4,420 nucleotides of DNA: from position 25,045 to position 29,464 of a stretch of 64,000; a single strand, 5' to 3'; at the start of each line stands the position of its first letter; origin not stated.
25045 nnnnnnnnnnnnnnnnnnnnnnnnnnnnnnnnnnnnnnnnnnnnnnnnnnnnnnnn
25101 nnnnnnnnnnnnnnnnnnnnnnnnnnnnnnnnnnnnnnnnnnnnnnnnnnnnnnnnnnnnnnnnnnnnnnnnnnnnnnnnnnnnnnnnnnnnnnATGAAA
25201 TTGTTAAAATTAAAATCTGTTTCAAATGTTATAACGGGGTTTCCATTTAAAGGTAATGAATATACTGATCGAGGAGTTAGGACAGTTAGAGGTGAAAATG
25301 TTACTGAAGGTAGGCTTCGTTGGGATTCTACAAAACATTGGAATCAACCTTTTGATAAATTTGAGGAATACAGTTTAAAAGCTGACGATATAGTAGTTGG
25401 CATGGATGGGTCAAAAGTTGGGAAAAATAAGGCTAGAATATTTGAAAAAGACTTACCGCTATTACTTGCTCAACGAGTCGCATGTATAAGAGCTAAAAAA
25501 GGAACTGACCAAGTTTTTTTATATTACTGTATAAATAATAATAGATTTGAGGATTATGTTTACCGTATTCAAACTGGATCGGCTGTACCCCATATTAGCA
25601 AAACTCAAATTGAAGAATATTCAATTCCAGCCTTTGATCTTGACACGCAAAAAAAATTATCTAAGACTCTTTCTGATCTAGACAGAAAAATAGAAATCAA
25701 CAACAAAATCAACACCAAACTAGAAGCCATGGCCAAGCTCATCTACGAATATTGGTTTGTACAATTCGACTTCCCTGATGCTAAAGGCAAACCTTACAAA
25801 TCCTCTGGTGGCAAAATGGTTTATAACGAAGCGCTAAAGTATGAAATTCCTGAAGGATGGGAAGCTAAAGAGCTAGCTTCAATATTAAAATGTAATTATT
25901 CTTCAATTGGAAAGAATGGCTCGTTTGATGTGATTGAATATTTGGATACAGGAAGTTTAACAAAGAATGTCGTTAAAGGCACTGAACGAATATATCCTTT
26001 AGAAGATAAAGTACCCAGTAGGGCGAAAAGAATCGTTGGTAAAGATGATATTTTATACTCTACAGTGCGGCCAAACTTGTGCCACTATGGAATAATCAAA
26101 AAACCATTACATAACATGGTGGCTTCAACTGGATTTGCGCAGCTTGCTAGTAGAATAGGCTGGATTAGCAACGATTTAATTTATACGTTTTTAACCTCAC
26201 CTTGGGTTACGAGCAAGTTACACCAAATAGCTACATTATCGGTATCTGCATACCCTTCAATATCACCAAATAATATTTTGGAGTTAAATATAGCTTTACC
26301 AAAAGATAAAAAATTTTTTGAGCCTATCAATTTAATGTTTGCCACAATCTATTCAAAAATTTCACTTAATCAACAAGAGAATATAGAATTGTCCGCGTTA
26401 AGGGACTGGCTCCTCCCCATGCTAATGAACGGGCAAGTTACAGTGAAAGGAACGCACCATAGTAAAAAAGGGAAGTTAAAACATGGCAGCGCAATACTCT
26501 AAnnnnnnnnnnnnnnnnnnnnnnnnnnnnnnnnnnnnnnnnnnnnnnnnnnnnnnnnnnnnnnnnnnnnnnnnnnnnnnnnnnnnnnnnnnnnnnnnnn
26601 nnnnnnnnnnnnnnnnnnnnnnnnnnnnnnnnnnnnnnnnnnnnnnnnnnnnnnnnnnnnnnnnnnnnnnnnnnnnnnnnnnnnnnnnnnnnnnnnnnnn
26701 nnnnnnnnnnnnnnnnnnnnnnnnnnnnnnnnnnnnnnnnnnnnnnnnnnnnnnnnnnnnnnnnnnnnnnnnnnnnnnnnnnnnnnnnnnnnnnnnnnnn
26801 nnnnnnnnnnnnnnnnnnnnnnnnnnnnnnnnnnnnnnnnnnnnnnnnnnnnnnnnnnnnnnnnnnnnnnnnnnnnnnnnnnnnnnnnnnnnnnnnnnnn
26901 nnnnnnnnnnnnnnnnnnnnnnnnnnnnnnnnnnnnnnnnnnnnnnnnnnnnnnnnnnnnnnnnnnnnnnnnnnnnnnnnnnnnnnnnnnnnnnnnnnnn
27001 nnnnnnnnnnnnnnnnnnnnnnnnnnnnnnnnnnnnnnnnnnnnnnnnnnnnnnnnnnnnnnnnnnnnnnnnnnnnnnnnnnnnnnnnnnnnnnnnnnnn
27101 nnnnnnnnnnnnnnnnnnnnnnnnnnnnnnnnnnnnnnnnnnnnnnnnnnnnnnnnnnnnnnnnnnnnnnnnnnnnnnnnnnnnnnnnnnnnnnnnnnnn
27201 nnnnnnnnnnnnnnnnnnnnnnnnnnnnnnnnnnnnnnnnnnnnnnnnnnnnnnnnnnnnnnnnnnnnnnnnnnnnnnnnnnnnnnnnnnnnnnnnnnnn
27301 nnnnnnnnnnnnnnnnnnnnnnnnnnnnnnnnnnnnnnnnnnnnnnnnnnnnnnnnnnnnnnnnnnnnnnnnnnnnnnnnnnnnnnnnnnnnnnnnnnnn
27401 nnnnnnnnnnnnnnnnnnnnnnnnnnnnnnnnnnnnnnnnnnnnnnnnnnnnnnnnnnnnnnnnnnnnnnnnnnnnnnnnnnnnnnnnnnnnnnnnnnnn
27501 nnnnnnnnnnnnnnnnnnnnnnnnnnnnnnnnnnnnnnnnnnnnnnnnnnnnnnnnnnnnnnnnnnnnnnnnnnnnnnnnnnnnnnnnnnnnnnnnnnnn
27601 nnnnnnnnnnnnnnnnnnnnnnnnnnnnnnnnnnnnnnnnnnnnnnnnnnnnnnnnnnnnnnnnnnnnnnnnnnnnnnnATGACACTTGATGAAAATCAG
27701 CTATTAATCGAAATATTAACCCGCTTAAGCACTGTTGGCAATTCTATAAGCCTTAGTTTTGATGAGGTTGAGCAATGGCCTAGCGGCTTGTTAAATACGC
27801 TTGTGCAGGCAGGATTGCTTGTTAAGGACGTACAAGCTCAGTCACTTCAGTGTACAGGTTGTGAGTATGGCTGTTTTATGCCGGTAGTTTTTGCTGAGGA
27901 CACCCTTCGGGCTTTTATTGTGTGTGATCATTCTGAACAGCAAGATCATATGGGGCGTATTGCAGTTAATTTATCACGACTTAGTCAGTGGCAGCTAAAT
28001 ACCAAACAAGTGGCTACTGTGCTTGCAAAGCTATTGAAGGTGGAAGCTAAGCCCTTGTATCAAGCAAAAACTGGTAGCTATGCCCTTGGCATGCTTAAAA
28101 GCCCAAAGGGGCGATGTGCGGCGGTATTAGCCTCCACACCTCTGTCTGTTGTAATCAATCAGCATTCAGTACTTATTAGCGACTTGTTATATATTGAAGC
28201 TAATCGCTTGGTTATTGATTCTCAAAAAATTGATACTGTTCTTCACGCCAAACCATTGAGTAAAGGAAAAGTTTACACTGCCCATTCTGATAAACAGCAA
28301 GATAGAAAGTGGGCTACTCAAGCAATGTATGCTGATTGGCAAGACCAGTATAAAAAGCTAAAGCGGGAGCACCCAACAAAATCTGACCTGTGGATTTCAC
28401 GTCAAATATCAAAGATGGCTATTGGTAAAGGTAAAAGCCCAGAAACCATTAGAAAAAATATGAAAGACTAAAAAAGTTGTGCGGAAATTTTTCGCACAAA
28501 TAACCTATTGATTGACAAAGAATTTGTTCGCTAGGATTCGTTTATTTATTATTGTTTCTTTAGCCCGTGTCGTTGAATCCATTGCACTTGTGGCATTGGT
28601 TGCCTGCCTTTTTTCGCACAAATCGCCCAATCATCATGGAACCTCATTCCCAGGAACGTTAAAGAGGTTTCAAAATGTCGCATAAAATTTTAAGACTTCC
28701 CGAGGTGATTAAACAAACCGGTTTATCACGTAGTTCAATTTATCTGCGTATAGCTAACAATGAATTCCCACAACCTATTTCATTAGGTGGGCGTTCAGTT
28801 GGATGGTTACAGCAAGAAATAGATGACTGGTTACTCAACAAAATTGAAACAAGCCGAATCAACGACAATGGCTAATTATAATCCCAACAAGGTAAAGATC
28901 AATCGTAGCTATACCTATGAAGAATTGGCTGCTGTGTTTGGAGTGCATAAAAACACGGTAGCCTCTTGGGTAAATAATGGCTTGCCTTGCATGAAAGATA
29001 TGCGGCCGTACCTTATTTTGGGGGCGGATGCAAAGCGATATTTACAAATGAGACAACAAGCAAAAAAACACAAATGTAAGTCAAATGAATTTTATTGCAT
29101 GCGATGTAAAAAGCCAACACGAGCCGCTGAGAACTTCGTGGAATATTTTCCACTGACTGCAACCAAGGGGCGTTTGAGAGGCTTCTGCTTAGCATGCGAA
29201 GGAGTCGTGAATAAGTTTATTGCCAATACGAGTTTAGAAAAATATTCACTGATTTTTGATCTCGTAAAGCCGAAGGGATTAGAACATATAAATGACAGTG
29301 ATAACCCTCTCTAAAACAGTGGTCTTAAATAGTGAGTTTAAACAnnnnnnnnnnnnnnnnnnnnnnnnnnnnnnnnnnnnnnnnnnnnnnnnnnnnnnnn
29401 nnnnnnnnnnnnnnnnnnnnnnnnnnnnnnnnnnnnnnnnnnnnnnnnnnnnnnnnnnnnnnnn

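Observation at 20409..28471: Type I R-M operon extended by two tightly coupled unknown genes: candidate new defence or accessory module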

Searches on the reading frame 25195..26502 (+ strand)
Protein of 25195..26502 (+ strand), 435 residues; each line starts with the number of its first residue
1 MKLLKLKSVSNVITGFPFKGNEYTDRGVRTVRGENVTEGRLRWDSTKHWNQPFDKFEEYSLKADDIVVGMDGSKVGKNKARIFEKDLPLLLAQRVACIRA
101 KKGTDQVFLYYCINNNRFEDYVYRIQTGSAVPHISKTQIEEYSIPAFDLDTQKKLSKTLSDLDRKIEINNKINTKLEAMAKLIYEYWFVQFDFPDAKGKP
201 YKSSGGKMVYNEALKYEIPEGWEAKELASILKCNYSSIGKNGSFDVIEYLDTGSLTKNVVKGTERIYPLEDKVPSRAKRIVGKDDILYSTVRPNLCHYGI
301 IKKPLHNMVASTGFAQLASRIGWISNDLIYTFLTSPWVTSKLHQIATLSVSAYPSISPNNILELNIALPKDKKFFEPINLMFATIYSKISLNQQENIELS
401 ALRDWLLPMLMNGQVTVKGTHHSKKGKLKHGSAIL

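Call 3: search_protein_families(library=pfam, proteins=[window:25195-26502:+], max_evalue=0.01)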
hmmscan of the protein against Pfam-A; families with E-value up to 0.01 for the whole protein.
window:25195-26502:+ (435 aa): 1 family
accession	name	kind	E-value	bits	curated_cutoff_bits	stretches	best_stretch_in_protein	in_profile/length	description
PF01420.25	Methylase_S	-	5.1e-17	63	22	1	4-177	7-167/168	Type I restriction modification DNA specificity domain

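Call 4: search_protein_families(library=padloc, proteins=[window:25195-26502:+], max_evalue=0.01)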
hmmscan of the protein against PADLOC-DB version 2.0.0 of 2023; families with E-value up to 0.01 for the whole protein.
window:25195-26502:+ (435 aa): 104 families (the best 25 are shown)
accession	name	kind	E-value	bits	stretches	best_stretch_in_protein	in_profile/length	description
PDLC03068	Specificity_I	-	2.2e-85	285.3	1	2-419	5-399/403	Type I specificity subunit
PDLC03135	Specificity_I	-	2.1e-59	199.8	1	95-422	84-399/595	Type I specificity subunit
PDLC03089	Specificity_I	-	1.7e-56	190.2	1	5-419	9-437/446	Type I specificity subunit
PDLC03164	Specificity_I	-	1.7e-53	180.4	3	53-235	55-237/409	Type I specificity subunit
PDLC03099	Specificity_I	-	1.8e-52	176.9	1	53-419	41-394/405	Type I specificity subunit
PDLC03104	Specificity_I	-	4.6e-50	169.1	1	91-418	83-415/415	Type I specificity subunit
PDLC03168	Specificity_I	-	1.3e-44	151.4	2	5-192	9-195/459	Type I specificity subunit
PDLC03086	Specificity_I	-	1.4e-41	140.9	1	13-418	23-447/458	Type I specificity subunit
PDLC03154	Specificity_I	-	5.7e-40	136.1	1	5-420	8-398/406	Type I specificity subunit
PDLC03066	Specificity_I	-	1.5e-39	134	1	27-418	46-435/441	Type I specificity subunit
PDLC03087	Specificity_I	-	5.7e-35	119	2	5-200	19-219/418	Type I specificity subunit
PDLC03175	Specificity_I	-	3.7e-34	116.4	1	24-231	41-246/439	Type I specificity subunit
PDLC03092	Specificity_I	-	1.1e-33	115.1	1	80-417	78-397/397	Type I specificity subunit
PDLC03112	Specificity_I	-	1.5e-30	104.7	2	74-213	88-219/378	Type I specificity subunit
PDLC03179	Specificity_I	-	3.1e-28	97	2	6-167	399-563/589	Type I specificity subunit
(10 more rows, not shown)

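Call 5: search_protein_families(library=ncbifam, proteins=[window:25195-26502:+], max_evalue=0.01)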
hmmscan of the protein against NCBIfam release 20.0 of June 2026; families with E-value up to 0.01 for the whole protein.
window:25195-26502:+ (435 aa): 2 families
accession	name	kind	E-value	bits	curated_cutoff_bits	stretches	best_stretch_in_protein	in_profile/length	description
NF007278.0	PRK09737.1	equivalog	1.8e-08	33.6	662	1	26-157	39-169/461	type I restriction-modification system specificity subunit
NF047740.1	antiphage_MADS5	equivalog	1.6e-07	30.5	400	1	7-167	278-443/461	methylation-associated defense system restriction endonuclease subunit S MAD5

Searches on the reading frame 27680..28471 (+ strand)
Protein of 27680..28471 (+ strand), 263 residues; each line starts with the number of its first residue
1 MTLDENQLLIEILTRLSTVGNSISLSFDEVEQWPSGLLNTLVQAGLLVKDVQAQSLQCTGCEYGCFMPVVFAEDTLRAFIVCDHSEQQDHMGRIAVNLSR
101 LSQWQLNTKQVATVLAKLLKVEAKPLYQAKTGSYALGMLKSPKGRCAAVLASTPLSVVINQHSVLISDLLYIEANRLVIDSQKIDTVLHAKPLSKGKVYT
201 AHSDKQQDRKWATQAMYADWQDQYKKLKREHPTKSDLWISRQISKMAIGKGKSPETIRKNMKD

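Call 3: search_protein_families(library=pfam, proteins=[window:27680-28471:+], max_evalue=0.01)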
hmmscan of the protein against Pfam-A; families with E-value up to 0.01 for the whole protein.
window:27680-28471:+ (263 aa): 0 families

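Call 4: search_protein_families(library=padloc, proteins=[window:27680-28471:+], max_evalue=0.01)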
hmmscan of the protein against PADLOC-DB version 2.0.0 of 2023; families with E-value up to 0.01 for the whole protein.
window:27680-28471:+ (263 aa): 0 families

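Call 5: search_protein_families(library=ncbifam, proteins=[window:27680-28471:+], max_evalue=0.01)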
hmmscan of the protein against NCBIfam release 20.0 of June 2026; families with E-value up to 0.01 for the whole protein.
window:27680-28471:+ (263 aa): 0 families

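Call 13: find_homologous_proteins(query=window:27680-28468:+)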
Query window:27680-28468:+ (263 aa): 70 proteins with E <= 0.001 among 651 candidates.
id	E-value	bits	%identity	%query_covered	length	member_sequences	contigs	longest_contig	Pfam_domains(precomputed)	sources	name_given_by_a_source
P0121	7.6e-170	581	100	100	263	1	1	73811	-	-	-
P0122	9.1e-141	486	84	100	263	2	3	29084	-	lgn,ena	-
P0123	6.1e-136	470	81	100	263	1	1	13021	-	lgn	-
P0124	8.3e-134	463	80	100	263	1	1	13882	-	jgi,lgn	-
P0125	3.9e-127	441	77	100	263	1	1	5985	-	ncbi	-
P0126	5.0e-127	441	78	100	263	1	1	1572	-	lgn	-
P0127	1.0e-122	427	75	100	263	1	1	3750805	-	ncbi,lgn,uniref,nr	ncbi:hypothetical protein TUM19329_02610 [Legionella antarctica]|uniref:Uncharacterized protein n=1 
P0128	1.3e-122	426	75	100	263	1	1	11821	-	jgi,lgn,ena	jgi:hypothetical protein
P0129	4.2e-122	425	74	100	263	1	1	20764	-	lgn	-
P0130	4.6e-122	424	74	100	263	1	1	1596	-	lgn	-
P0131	6.8e-122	424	75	100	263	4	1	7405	-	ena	-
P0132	4.7e-121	421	74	100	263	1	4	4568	-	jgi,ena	-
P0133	3.2e-119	415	73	100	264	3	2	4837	-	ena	-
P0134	1.2e-114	400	68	100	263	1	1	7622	-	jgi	-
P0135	1.6e-109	383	65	100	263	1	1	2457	-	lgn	-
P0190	3.6e-30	124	30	97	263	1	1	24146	-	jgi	jgi:hypothetical protein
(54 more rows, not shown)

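Call 14: search_protein_families(library=phrogs, proteins=[window:27680-28468:+], max_evalue=0.1)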
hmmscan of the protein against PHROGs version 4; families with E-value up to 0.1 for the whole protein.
window:27680-28468:+ (263 aa): 0 families

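Call 32: predict_structure(alignment_id=A2)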
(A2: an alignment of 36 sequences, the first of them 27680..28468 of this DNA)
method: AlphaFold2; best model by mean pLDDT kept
length: 263 residues; sequences in the alignment: 36
mean_pLDDT: 86.7   pTM: 0.75
mean pLDDT of the five models: 86.7, 86.7, 86.3, 85.5, 83.4
residues with pLDDT >= 90: 120; 70-90: 129; 50-70: 13; < 50: 1
segments of 3 or more residues with pLDDT < 50: none
pLDDT, mean of each block of 10 residues (from residue 1): 82 89 90 91 93 85 85 87 78 83 93 93 86 89 86 90 92 93 89 62 73 86 91 93 89 89 74
secondary structure, 60 per line:
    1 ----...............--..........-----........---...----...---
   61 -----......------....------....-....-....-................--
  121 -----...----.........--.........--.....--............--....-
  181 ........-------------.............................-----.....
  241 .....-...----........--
elements in order: H5-19 E22-26 H27-31 H37-44 E48-50 E55-57 E66-71 E78-81 H88-91 E93-96 H98-101 E103-107 H108-118 E126-128 E133-141 E144-152 E155-159 E162-165 H166-169 E170-173 E176-179 H181-188 H202-230 H236-245 H254-261

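Call 38: fold_search(model_id=the predicted structure, library=pdb)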
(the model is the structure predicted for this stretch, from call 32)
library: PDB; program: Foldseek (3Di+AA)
matches with E <= 10: 529; with E <= 0.001: 0
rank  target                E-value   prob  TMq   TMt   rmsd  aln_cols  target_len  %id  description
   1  8cht_D                1.5e-01  0.13  0.12  0.20  21.4       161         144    9  Crystal structure of human PURA (fragment Glu57-Glu212, PUR repeat I and II) (released 2024-02-21)
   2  3obw                  1.8e-01  0.08  0.11  0.09  18.0       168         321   11  Crystal structure of two archaeal Pelotas reveal inter-domain structural plasticity (released 2010-09-01)
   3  8phj_t                2.8e-01  0.14  0.12  0.25  14.0       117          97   11  cA4-bound Cami1 in complex with 70S ribosome (released 2023-12-13)
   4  5n9j_A                3.0e-01  0.04  0.12  0.08  16.5       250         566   10  Core Mediator of transcriptional regulation (released 2017-05-17)
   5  6mxy_B                3.5e-01  0.10  0.11  0.20  19.1       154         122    6  Structure of 53BP1 tandem Tudor domains in complex with small molecule UNC3351 (released 2019-11-27)
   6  3mca_B                3.7e-01  0.09  0.12  0.10  16.8       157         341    8  Structure of the Dom34-Hbs1 Complex and implications for its role in No-Go decay (released 2010-10-06)
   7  6mxx_J                4.0e-01  0.09  0.11  0.21  19.1       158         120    9  Structure of 53BP1 tandem Tudor domains in complex with small molecule UNC2991 (released 2019-11-27)
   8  6my0_A                4.2e-01  0.10  0.12  0.21  19.1       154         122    8  Structure of 53BP1 Tandem Tudor domains with E1549P and D1550N mutations (released 2019-11-27)
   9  5dyl                  4.2e-01  0.04  0.10  0.05  17.1       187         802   10  Crystal structure of the cGMP-dependent protein kinase PKG from Plasmodium Vivax - Apo form (released 2015-11-04)
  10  1jr7                  4.2e-01  0.04  0.07  0.07  18.6       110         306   15  CRYSTAL STRUCTURE OF GAB REVEALS OXIDOREDUCTASE FOLD (released 2001-08-22)
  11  7mwa_A                4.7e-01  0.12  0.15  0.11  11.8       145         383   12  Crystal structure of 2-octaprenyl-6-methoxyphenol hydroxylase UbiH from Acinetobacter baumannii, apoenzyme (released 2021-05-26)
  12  6vwl_S                4.7e-01  0.11  0.11  0.25  15.6       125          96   13  70S ribosome bound to HIV frameshifting stem-loop (FSS) and P/E tRNA (rotated conformation) (released 2020-06-03)
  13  8eom_A                4.7e-01  0.08  0.11  0.20  18.9       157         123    8  TUDOR DOMAIN OF TUMOR SUPPRESSOR P53BP1 WITH MFP-5973 (released 2023-01-18)
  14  4v7e_CM               5.3e-01  0.47  0.13  0.22   5.9        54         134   24  Model of the small subunit RNA based on a 5.5 A cryo-EM map of Triticum aestivum translating 80S ribosome (released 2014-07-09)
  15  7otc_U                5.3e-01  0.08  0.11  0.24  15.5       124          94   13  Cryo-EM structure of an Escherichia coli 70S ribosome in complex with elongation factor G and the antibiotic Argyrin B (released 2022-05-11)
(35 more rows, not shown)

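Call 41: search_solved_structures(query=A2, max_evalue=10)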
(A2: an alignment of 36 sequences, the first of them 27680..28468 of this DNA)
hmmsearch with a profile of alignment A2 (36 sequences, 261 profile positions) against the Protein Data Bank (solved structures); distinct sequences matched with E-value up to 10: 1.
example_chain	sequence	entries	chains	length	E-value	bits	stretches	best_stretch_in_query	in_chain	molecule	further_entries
7qv7_B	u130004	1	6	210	0.9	12.4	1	41-65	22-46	Hydrogen dependent carbon dioxide reductase subunit HycB4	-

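Call 80: find_encoding_contigs(protein=P0190, flank=10000, max_places=2)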
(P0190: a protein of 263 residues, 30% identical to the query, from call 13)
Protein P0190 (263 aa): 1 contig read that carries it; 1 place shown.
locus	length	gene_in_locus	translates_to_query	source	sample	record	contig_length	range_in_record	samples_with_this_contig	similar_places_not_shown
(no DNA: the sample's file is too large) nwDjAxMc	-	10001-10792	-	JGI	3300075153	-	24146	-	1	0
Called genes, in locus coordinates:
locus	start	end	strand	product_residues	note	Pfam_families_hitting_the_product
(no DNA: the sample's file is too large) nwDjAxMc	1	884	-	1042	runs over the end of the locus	PF04313:HSDR_N, PF04851:ResIII, PF18766:SWI2_SNF2, PF22679:T1R_D3-like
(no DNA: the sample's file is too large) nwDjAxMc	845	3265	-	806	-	PF03235:GmrSD_N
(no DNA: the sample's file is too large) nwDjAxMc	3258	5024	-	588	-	PF03235:GmrSD_N, PF07510:GmrSD_C (faint)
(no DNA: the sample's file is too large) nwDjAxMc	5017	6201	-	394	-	PF01420:Methylase_S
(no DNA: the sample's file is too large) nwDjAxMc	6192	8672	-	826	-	PF12161:HsdM_N, PF02384:N6_Mtase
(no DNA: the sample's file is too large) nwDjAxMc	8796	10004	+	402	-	-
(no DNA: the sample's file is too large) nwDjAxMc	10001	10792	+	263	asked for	-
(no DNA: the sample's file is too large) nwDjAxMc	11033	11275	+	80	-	PF05930:Phage_AlpA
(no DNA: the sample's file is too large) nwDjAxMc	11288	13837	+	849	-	-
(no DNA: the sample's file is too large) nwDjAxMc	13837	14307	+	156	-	PF12728:HTH_17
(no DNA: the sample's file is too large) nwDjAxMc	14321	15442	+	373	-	PF00589:Phage_integrase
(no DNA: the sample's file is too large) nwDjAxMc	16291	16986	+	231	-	-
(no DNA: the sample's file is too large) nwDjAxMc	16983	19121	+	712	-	-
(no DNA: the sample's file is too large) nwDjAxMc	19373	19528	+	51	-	-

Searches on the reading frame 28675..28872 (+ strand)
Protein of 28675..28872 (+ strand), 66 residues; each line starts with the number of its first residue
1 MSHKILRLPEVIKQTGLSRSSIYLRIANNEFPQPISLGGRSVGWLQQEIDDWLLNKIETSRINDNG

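Call 14: search_protein_families(library=phrogs, proteins=[window:28675-28872:+], max_evalue=0.1)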
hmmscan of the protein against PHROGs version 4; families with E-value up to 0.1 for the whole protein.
window:28675-28872:+ (66 aa): 4 families
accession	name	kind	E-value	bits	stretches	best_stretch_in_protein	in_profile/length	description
phrog_2790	-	integration and excision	9.3e-10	39.4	1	2-60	25-83/100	excisionase and transcriptional regulator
phrog_66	-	integration and excision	7.7e-09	36.7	1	2-62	90-149/412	excisionase and transcriptional regulator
phrog_597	-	DNA, RNA and nucleotide metabolism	2.9e-05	25.1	1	4-53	111-161/200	DNA binding protein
phrog_25262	-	unknown function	4.9e-05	24.2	1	2-60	31-89/106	-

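Call 42: search_protein_families(library=pfam, proteins=[window:28675-28872:+], max_evalue=0.01)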
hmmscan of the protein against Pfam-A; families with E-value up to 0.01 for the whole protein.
window:28675-28872:+ (66 aa): 1 family
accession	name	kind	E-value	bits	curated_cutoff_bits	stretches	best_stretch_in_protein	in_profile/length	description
PF05930.18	Phage_AlpA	-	1.8e-21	76.2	21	1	3-53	1-51/51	Prophage CP4-57 regulatory protein (AlpA)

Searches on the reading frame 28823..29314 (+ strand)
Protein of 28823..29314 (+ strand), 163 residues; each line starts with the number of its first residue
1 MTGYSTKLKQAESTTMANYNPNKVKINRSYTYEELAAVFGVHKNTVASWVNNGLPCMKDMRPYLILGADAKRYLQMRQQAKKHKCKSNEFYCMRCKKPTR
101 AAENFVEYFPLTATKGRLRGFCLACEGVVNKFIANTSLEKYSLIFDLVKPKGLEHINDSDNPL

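Call 3: search_protein_families(library=pfam, proteins=[window:28823-29314:+], max_evalue=0.01)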
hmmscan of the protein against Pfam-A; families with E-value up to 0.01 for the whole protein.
window:28823-29314:+ (163 aa): 3 families
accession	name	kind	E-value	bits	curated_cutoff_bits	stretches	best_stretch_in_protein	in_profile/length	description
PF12728.13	HTH_17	-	0.00018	22.2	27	1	30-75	2-48/51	Helix-turn-helix domain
PF13613.12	HTH_Tnp_4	-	0.0054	16.8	27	1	30-59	20-49/53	Helix-turn-helix of DDE superfamily endonuclease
PF13384.12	HTH_23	-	0.0056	16.9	24.6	1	30-51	18-39/50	Homeodomain-like domain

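Call 4: search_protein_families(library=padloc, proteins=[window:28823-29314:+], max_evalue=0.01)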
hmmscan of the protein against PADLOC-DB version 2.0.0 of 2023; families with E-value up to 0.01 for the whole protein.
window:28823-29314:+ (163 aa): 1 family
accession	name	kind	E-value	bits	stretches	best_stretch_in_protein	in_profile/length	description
PDLC04133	mad1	-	0.0013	17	1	29-54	5-30/60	mads_1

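Call 5: search_protein_families(library=ncbifam, proteins=[window:28823-29314:+], max_evalue=0.01)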
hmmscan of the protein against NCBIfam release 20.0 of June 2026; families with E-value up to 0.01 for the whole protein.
window:28823-29314:+ (163 aa): 1 family
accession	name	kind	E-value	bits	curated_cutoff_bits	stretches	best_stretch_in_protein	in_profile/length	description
TIGR01764.1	excise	domain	0.004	17.5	28.8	1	30-53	2-25/49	excisionase family DNA-binding protein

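Call 14: search_protein_families(library=phrogs, proteins=[window:28823-29311:+], max_evalue=0.1)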
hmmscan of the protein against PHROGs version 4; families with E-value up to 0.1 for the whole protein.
window:28823-29311:+ (163 aa): 14 families
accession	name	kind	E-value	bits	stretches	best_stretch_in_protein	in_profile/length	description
phrog_141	-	head and packaging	3e-06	27.7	1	21-81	7-67/183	terminase small subunit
phrog_2474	-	transcription regulation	0.0012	19.8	1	20-83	39-106/118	MerR-like transcriptional regulator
phrog_4151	-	DNA, RNA and nucleotide metabolism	0.0058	17.5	1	26-52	18-43/154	DNA binding protein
phrog_66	-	integration and excision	0.0068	17.1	1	15-82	79-148/412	excisionase and transcriptional regulator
phrog_4779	-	transcription regulation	0.0089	17.5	1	30-81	16-78/98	transcriptional regulator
phrog_597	-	DNA, RNA and nucleotide metabolism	0.0098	16.9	1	8-55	91-140/200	DNA binding protein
phrog_57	-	head and packaging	0.013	16.4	1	31-79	14-64/199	terminase small subunit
phrog_4149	-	unknown function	0.017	16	1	28-70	16-60/193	-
phrog_1763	-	DNA, RNA and nucleotide metabolism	0.02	15.5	1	31-60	8-37/60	HTH DNA binding protein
phrog_20467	-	DNA, RNA and nucleotide metabolism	0.023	15.6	0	28-50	77-99/112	HNH endonuclease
phrog_1509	-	unknown function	0.027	15.5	1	19-58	12-51/85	-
phrog_15534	-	DNA, RNA and nucleotide metabolism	0.035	15.7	1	27-71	41-85/93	HTH DNA binding protein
phrog_8013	-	unknown function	0.079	13.9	0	23-75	170-224/231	-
phrog_14025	-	unknown function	0.099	13.9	0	9-87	7-87/98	-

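Call 42: search_protein_families(library=pfam, proteins=[window:28868-29311:+], max_evalue=0.01)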
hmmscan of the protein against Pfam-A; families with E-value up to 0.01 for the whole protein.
window:28868-29311:+ (148 aa): 3 families
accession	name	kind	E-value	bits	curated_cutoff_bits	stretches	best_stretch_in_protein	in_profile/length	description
PF12728.13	HTH_17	-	0.00015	22.4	27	1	15-60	2-48/51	Helix-turn-helix domain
PF13613.12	HTH_Tnp_4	-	0.0046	17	27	1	15-44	20-49/53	Helix-turn-helix of DDE superfamily endonuclease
PF13384.12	HTH_23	-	0.0048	17.1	24.6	1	15-36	18-39/50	Homeodomain-like domain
